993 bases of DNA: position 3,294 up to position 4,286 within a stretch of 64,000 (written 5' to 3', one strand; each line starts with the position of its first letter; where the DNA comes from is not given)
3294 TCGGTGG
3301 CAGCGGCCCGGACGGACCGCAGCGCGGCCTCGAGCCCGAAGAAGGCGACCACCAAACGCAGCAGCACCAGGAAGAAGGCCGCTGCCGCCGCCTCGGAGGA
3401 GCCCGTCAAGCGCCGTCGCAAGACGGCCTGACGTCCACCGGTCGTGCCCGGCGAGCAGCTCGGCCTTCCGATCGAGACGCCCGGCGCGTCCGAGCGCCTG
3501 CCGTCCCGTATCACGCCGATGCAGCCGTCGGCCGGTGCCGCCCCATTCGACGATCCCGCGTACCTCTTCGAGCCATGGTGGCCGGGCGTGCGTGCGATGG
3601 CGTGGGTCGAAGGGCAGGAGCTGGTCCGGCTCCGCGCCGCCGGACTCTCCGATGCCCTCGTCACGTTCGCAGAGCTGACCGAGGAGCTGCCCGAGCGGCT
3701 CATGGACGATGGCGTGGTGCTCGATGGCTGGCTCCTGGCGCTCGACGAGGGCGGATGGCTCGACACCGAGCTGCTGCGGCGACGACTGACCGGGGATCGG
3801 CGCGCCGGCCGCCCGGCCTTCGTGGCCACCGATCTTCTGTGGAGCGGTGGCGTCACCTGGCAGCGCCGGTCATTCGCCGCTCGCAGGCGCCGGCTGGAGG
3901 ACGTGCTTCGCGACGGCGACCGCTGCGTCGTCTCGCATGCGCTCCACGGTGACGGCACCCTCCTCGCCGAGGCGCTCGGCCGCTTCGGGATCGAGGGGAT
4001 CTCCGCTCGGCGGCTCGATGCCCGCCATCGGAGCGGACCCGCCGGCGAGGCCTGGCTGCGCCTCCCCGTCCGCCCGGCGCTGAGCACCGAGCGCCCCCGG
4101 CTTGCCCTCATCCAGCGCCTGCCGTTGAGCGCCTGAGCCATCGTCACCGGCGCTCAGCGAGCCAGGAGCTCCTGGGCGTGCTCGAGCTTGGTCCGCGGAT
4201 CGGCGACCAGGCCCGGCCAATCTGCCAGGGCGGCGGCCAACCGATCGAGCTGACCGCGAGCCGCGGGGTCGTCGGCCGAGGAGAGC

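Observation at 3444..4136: Catalytically degenerate LigD-ligase-like protein encoded directly downstream of ku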

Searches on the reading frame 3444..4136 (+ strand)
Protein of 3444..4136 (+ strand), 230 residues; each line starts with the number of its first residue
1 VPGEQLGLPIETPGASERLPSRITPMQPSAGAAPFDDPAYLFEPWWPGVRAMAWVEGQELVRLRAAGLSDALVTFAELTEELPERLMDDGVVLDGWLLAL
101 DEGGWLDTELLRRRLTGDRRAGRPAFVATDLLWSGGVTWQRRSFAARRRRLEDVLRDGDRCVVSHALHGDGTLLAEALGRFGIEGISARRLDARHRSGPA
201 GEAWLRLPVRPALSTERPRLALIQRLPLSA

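Call 3: search_protein_families(library=pfam, proteins=[window:3444-4136:+], max_evalue=1)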
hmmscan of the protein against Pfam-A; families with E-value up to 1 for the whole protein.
window:3444-4136:+ (230 aa): 1 family
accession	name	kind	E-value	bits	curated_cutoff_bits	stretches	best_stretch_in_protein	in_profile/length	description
PF01068.26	DNA_ligase_A_M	-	7.1e-05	23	26.2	1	40-206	22-202/204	ATP dependent DNA ligase domain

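Call 4: search_protein_families(library=ncbifam, proteins=[window:3444-4136:+], max_evalue=1)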
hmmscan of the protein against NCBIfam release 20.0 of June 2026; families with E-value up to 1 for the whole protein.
window:3444-4136:+ (230 aa): 10 families
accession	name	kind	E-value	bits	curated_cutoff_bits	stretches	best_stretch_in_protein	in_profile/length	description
NF007210.0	PRK09632.1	equivalog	5.8e-24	84.4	989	1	17-207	472-657/781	ATP-dependent DNA ligase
TIGR02779.1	NHEJ_ligase_lig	equivalog_domain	1.2e-17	64.1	227.75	1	26-207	3-183/302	non-homologous end-joining DNA ligase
NF005796.0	PRK07636.1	subfamily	7.3e-14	51.6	337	1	23-206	3-183/275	ATP-dependent DNA ligase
TIGR02776.1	NHEJ_ligase_prk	equivalog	1.7e-12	47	373.2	1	40-207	7-175/587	DNA ligase D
NF004628.0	PRK05972.1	subfamily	2.6e-11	42.4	895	1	15-207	236-426/870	ATP-dependent DNA ligase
NF006078.0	PRK08224.1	equivalog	3.3e-10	39.4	296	1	22-197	8-189/350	ATP-dependent DNA ligase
TIGR04120.1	DNA_lig_bact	equivalog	1e-06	28.1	400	1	33-208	216-397/526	cisplatin damage response ATP-dependent DNA ligase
NF006701.0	PRK09247.1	equivalog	3.1e-06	26.4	543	1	38-166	225-360/540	ATP-dependent DNA ligase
NF041331.1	LigA_Halo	equivalog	0.00022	19.9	830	1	46-206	255-424/552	ATP-dependent DNA ligase LigA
NF002868.0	PRK03180.1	equivalog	0.0032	16.2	641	1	61-207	226-379/509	ATP-dependent DNA ligase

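Call 5: search_solved_structures(query=window:3444-4136:+, max_evalue=10, show_alignments=3)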
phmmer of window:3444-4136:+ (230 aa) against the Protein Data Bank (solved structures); distinct sequences matched with E-value up to 10: 11.
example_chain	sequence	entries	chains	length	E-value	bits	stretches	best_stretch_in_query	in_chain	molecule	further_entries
6nhx_A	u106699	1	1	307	5e-11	45.8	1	25-206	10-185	ATP-dependent DNA ligase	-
6nhz_A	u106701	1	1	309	5e-11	45.7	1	25-206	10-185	ATP-dependent DNA ligase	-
1vs0_A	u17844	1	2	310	7.4e-11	45.2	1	25-206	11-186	Putative DNA ligase-like protein Rv0938/MT0965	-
2cfm_A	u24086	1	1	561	1.4e-07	34.5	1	42-211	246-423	THERMOSTABLE DNA LIGASE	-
9df9_A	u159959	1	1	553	1.7e-06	30.9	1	41-211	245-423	DNA ligase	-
9dfa_A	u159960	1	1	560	5.1e-06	29.3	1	41-211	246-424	DNA ligase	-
3rr5_A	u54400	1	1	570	5.8e-06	29.1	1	42-211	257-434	DNA ligase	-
4eq5_A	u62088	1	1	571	0.00022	24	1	42-211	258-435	DNA ligase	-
2hiv_A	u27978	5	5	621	0.35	13.5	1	85-207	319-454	Thermostable DNA ligase | DNA ligase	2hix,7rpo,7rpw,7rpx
8f8u_A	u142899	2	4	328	0.93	12.1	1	82-178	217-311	Bifunctional ligase/repressor BirA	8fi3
2dly_A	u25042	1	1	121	1.3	11.7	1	29-108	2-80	Fyn-related kinase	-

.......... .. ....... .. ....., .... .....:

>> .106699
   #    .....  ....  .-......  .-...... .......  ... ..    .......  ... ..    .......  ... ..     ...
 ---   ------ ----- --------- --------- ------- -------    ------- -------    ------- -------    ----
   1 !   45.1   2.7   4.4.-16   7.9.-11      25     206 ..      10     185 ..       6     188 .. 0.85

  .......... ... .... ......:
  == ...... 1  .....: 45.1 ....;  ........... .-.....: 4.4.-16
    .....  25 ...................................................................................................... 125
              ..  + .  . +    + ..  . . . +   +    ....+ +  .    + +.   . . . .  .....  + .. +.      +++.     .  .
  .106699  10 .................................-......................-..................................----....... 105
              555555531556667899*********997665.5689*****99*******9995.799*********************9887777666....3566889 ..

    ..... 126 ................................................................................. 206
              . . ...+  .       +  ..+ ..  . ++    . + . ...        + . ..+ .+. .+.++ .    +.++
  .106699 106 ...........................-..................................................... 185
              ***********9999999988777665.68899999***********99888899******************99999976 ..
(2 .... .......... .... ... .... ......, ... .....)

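Call 6: find_homologous_proteins(query=window:3444-4136:+, max_evalue=0.001)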
Query window:3444-4136:+ (230 aa): 746 proteins with E <= 0.001 among 8000 candidates; the best 120 are listed.
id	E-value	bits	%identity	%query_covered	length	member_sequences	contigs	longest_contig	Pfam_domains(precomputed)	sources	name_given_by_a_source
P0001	4.1e-146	503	100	100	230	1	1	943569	-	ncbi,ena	-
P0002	2.4e-126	438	88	100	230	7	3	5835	-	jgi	jgi:ATP-dependent DNA ligase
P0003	2.0e-122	425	84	100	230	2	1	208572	-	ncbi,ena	-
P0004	9.0e-122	423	84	100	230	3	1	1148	PF01068.27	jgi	jgi:bifunctional non-homologous end joining protein LigD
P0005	4.0e-121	421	84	100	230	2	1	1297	PF01068.27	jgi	jgi:bifunctional non-homologous end joining protein LigD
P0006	2.3e-120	418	83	100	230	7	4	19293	-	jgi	jgi:bifunctional non-homologous end joining protein LigD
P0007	7.3e-120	417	83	100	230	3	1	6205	-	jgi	jgi:bifunctional non-homologous end joining protein LigD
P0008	1.8e-118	412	82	100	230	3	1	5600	PF01068.27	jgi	jgi:bifunctional non-homologous end joining protein LigD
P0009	7.0e-118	410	82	100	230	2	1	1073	-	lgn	-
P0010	4.6e-117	408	82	100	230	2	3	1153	-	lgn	-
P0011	1.3e-116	406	81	100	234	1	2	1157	-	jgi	jgi:bifunctional non-homologous end joining protein LigD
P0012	1.4e-116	406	80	100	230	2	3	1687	-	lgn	-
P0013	2.0e-116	406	82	100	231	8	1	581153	PF01068.27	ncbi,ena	-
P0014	7.1e-116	404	81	100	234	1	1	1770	-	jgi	jgi:bifunctional non-homologous end joining protein LigD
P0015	1.2e-115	403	80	100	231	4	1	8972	PF01068.27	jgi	jgi:bifunctional non-homologous end joining protein LigD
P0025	9.4e-113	394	78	100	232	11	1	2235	PF01068.27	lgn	-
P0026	1.8e-112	393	79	99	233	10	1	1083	PF01068.27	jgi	jgi:bifunctional non-homologous end joining protein LigD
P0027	4.8e-112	391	78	99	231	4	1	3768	PF01068.27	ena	-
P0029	1.2e-111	390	79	99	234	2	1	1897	PF01068.27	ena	-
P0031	3.7e-111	388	78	100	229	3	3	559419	-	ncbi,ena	-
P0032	1.0e-110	387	78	100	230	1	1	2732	PF01068.27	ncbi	-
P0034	2.2e-110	386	76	99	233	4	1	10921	PF01068.27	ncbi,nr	ncbi:MAG: hypothetical protein H0U86_10060 [Chloroflexi bacterium]|nr:hypothetical protein [Chlorofl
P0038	4.4e-109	382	77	100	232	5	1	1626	PF01068.27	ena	-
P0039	6.3e-109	381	78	100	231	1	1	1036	PF01068.27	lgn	-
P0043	1.3e-108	380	77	100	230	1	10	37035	PF01068.27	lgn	-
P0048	3.7e-108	379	76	99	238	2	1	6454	PF01068.27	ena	-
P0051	9.4e-108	377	76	99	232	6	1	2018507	PF01068.27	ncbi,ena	-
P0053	1.2e-107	377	77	100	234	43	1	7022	PF01068.27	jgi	-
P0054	1.6e-107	376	75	99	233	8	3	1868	PF01068.27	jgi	jgi:bifunctional non-homologous end joining protein LigD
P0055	2.1e-107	376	76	99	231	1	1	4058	PF01068.27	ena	-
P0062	1.5e-106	373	75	99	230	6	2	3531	PF01068.27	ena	-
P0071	3.3e-106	372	77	100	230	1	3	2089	PF01068.27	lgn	-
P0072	3.6e-106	372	74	99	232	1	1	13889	PF01068.27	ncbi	ncbi:MAG: hypothetical protein ACR2GO_01405 [Candidatus Limnocylindria bacterium]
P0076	4.5e-106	372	74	99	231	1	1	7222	PF01068.27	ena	-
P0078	5.3e-106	371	77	99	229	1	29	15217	PF01068.27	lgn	-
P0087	1.6e-105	370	75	99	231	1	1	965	PF01068.27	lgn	-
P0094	2.8e-105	369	75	99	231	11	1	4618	PF01068.27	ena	-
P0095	3.2e-105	369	74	99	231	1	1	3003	PF01068.27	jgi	jgi:bifunctional non-homologous end joining protein LigD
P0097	4.5e-105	368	75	99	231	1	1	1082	PF01068.27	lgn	-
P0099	5.7e-105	368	74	99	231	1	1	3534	PF01068.27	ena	-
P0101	6.0e-105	368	73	100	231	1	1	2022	PF01068.27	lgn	-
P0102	6.2e-105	368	73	99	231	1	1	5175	PF01068.27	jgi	-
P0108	9.9e-105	367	74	99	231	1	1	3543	PF01068.27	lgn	-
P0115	1.5e-104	367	75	99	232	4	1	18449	PF01068.27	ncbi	ncbi:MAG: hypothetical protein ACR2K4_01575 [Candidatus Limnocylindria bacterium]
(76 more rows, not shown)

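Call 10: find_encoding_contigs(protein=P0051, flank=10000, max_places=3)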
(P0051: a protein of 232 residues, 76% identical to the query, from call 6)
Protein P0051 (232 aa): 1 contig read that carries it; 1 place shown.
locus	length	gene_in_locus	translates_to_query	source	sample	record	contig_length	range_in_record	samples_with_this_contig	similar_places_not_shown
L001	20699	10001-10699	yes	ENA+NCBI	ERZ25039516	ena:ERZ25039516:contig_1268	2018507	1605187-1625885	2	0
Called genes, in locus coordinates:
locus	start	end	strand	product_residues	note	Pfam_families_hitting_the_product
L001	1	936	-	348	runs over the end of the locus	PF00483:NTP_transferase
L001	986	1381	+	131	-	-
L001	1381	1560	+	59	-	-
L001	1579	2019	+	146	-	PF08922:DUF1905, PF13376:OmdA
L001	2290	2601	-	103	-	-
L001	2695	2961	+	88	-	PF00477:LEA_5, PF10685:KGG (faint)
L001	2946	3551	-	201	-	PF00174:Oxidored_molyb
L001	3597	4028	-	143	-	-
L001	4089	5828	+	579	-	PF04675:DNA_ligase_A_N, PF01068:DNA_ligase_A_M, PF04679:DNA_ligase_A_C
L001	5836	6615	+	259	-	PF01209:Ubie_methyltran, PF13489:Methyltransf_23, PF13847:Methyltransf_31, PF08241:Methyltransf_11, PF08242:Methyltransf_12, PF13649:Methyltransf_25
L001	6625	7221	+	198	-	PF20660:DUF6812 (faint)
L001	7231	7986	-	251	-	-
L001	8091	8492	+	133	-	PF02566:OsmC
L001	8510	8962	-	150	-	PF00072:Response_reg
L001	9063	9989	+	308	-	PF02735:Ku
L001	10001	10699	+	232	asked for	PF01068:DNA_ligase_A_M (weak)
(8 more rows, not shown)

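Call 11: find_encoding_contigs(protein=P0031, flank=10000, max_places=3)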
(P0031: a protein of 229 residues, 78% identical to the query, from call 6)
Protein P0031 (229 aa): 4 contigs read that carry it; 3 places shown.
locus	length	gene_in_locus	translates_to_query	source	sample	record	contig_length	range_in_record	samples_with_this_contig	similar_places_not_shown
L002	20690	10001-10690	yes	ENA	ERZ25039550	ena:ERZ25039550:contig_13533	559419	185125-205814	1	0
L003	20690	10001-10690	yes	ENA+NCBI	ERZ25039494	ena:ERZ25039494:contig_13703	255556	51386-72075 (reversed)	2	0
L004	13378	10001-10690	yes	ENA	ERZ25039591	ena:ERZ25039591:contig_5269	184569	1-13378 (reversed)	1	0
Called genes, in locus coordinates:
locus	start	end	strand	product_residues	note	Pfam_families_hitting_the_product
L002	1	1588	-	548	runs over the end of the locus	-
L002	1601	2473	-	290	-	PF00483:NTP_transferase, PF12804:NTP_transf_3 (faint)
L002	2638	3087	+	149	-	-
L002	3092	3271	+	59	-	PF24441:DUF7560 (faint)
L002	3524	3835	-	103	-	-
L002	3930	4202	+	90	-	PF00477:LEA_5 (weak), PF10685:KGG (faint)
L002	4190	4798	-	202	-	PF00174:Oxidored_molyb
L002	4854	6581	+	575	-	PF04675:DNA_ligase_A_N, PF01068:DNA_ligase_A_M, PF04679:DNA_ligase_A_C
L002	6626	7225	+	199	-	PF20660:DUF6812 (weak)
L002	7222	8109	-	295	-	-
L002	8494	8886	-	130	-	PF00072:Response_reg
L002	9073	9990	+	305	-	PF02735:Ku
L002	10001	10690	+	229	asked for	-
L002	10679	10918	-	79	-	-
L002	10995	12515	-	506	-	PF04932:Wzy_C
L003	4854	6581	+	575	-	PF04675:DNA_ligase_A_N, PF01068:DNA_ligase_A_M, PF04679:DNA_ligase_A_C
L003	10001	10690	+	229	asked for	-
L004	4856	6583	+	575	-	PF04675:DNA_ligase_A_N, PF01068:DNA_ligase_A_M, PF04679:DNA_ligase_A_C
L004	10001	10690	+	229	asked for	-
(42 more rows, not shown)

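Call 19: find_encoding_contigs(protein=P0001, flank=10000, max_places=2)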
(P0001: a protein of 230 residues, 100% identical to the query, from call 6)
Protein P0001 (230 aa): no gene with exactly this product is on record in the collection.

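Call 20: find_encoding_contigs(protein=P0013, flank=10000, max_places=2)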
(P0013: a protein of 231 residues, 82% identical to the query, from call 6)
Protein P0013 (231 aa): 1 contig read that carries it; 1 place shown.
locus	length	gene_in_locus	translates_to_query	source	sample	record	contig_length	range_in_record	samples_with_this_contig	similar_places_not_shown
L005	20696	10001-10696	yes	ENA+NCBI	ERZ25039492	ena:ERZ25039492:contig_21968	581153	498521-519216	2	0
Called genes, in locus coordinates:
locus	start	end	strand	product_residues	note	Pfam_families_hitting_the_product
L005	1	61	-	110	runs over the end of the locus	PF08534:Redoxin (weak), PF14595:Thioredoxin_9 (weak), PF00085:Thioredoxin, PF13098:Thioredoxin_2, PF13905:Thioredoxin_8 (faint)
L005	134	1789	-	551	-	PF00069:Pkinase, PF07714:PK_Tyr_Ser-Thr, PF03109:ABC1 (weak), PF03793:PASTA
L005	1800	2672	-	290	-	PF00483:NTP_transferase, PF12804:NTP_transf_3 (faint)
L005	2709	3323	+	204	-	-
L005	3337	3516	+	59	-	-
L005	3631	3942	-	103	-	-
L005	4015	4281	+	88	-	PF00477:LEA_5, PF10685:KGG (faint)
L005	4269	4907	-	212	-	PF00174:Oxidored_molyb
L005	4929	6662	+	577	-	PF04675:DNA_ligase_A_N, PF01068:DNA_ligase_A_M, PF04679:DNA_ligase_A_C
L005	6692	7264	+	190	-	-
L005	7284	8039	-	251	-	-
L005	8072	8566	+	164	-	PF02566:OsmC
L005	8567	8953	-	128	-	PF00072:Response_reg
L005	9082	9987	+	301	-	PF02735:Ku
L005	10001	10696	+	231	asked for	PF01068:DNA_ligase_A_M (weak)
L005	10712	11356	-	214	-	PF01928:CYTH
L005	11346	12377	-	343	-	PF08279:HTH_11 (weak), PF13280:WYL, PF25583:WCX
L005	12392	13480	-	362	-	PF01699:Na_Ca_ex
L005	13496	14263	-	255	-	-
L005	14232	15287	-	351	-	PF00990:GGDEF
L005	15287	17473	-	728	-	PF01590:GAF, PF13185:GAF_2, PF13492:GAF_3, PF01590:GAF, PF13185:GAF_2, PF13492:GAF_3 (weak)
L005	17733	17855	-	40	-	-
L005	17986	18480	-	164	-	-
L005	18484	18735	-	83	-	PF04073:tRNA_edit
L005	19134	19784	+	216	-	PF04263:TPK_catalytic, PF04265:TPK_B1_binding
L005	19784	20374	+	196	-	PF09819:ABC_cobalt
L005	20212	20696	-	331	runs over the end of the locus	-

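Call 22: predict_structure(alignment_id=A1)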
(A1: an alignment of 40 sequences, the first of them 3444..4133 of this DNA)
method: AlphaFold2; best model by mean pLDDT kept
length: 230 residues; sequences in the alignment: 40
mean_pLDDT: 52.4   pTM: 0.55
mean pLDDT of the five models: 52.4, 48.7, 38.5, 33.1, 29.7
residues with pLDDT >= 90: 0; 70-90: 67; 50-70: 44; < 50: 119
segments of 3 or more residues with pLDDT < 50: 1-45, 157-230
pLDDT, mean of each block of 10 residues (from residue 1): 32 34 36 32 52 83 81 82 70 76 66 84 73 67 61 55 28 37 35 35 29 29 26
secondary structure, 60 per line:
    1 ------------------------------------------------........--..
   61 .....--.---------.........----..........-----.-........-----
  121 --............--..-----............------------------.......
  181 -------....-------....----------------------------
elements in order: E49-56 E59-65 H78-85 E91-100 H108-115 E123-134 H144-154 H174-180 H188-191 H199-202

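Call 23: search_protein_representatives(alignment_id=A1)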
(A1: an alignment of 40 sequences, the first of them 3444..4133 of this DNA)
Query: 40 sequences, 232 profile positions. Proteins with E-value up to 0.001 (for the whole library): 5812; up to 1e-10: 1240; up to 1e-30: 31. The best 150 are listed.
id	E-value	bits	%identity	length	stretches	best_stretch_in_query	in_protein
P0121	7.7e-81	287.4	-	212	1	26-179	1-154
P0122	1.1e-79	283.6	-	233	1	2-230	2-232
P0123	9.8e-70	251.0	-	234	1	26-206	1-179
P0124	3.4e-67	242.7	-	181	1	61-227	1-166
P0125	1.6e-66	240.5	-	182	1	1-141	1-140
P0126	4.8e-62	225.9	-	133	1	99-229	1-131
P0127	2.5e-61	223.5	-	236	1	4-228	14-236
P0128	3.6e-55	203.4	-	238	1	2-229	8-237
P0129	7.9e-55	202.3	-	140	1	39-144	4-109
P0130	9.2e-54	198.8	-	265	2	1-125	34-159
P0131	2.9e-53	197.2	-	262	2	8-122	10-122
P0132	6.6e-51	189.4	-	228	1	15-228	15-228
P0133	7.2e-50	186.0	-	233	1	17-228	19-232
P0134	4.5e-48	180.2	-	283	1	31-230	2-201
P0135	1.2e-46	175.5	-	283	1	27-229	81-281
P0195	1.4e-21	93.4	-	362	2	4-210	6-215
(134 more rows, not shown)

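Call 24: search_solved_structures(query=A1, max_evalue=0.001, show_alignments=2)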
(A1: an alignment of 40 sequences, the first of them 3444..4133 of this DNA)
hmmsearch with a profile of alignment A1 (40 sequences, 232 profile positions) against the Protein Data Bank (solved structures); distinct sequences matched with E-value up to 0.001: 8.
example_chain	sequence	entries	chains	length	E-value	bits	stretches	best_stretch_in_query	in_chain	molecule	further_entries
6nhx_A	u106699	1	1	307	7.6e-13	51.7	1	22-206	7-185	ATP-dependent DNA ligase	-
6nhz_A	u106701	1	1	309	7.7e-13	51.7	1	22-206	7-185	ATP-dependent DNA ligase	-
1vs0_A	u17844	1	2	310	1.1e-12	51.2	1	22-206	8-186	Putative DNA ligase-like protein Rv0938/MT0965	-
2cfm_A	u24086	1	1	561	1.8e-11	47.2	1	41-207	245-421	THERMOSTABLE DNA LIGASE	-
9df9_A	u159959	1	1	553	1.5e-10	44.2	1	41-207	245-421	DNA ligase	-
3rr5_A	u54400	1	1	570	8.6e-10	41.8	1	41-207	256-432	DNA ligase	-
9dfa_A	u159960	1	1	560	9.4e-10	41.6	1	41-207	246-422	DNA ligase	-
4eq5_A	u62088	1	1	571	1.4e-08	37.8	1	42-207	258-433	DNA ligase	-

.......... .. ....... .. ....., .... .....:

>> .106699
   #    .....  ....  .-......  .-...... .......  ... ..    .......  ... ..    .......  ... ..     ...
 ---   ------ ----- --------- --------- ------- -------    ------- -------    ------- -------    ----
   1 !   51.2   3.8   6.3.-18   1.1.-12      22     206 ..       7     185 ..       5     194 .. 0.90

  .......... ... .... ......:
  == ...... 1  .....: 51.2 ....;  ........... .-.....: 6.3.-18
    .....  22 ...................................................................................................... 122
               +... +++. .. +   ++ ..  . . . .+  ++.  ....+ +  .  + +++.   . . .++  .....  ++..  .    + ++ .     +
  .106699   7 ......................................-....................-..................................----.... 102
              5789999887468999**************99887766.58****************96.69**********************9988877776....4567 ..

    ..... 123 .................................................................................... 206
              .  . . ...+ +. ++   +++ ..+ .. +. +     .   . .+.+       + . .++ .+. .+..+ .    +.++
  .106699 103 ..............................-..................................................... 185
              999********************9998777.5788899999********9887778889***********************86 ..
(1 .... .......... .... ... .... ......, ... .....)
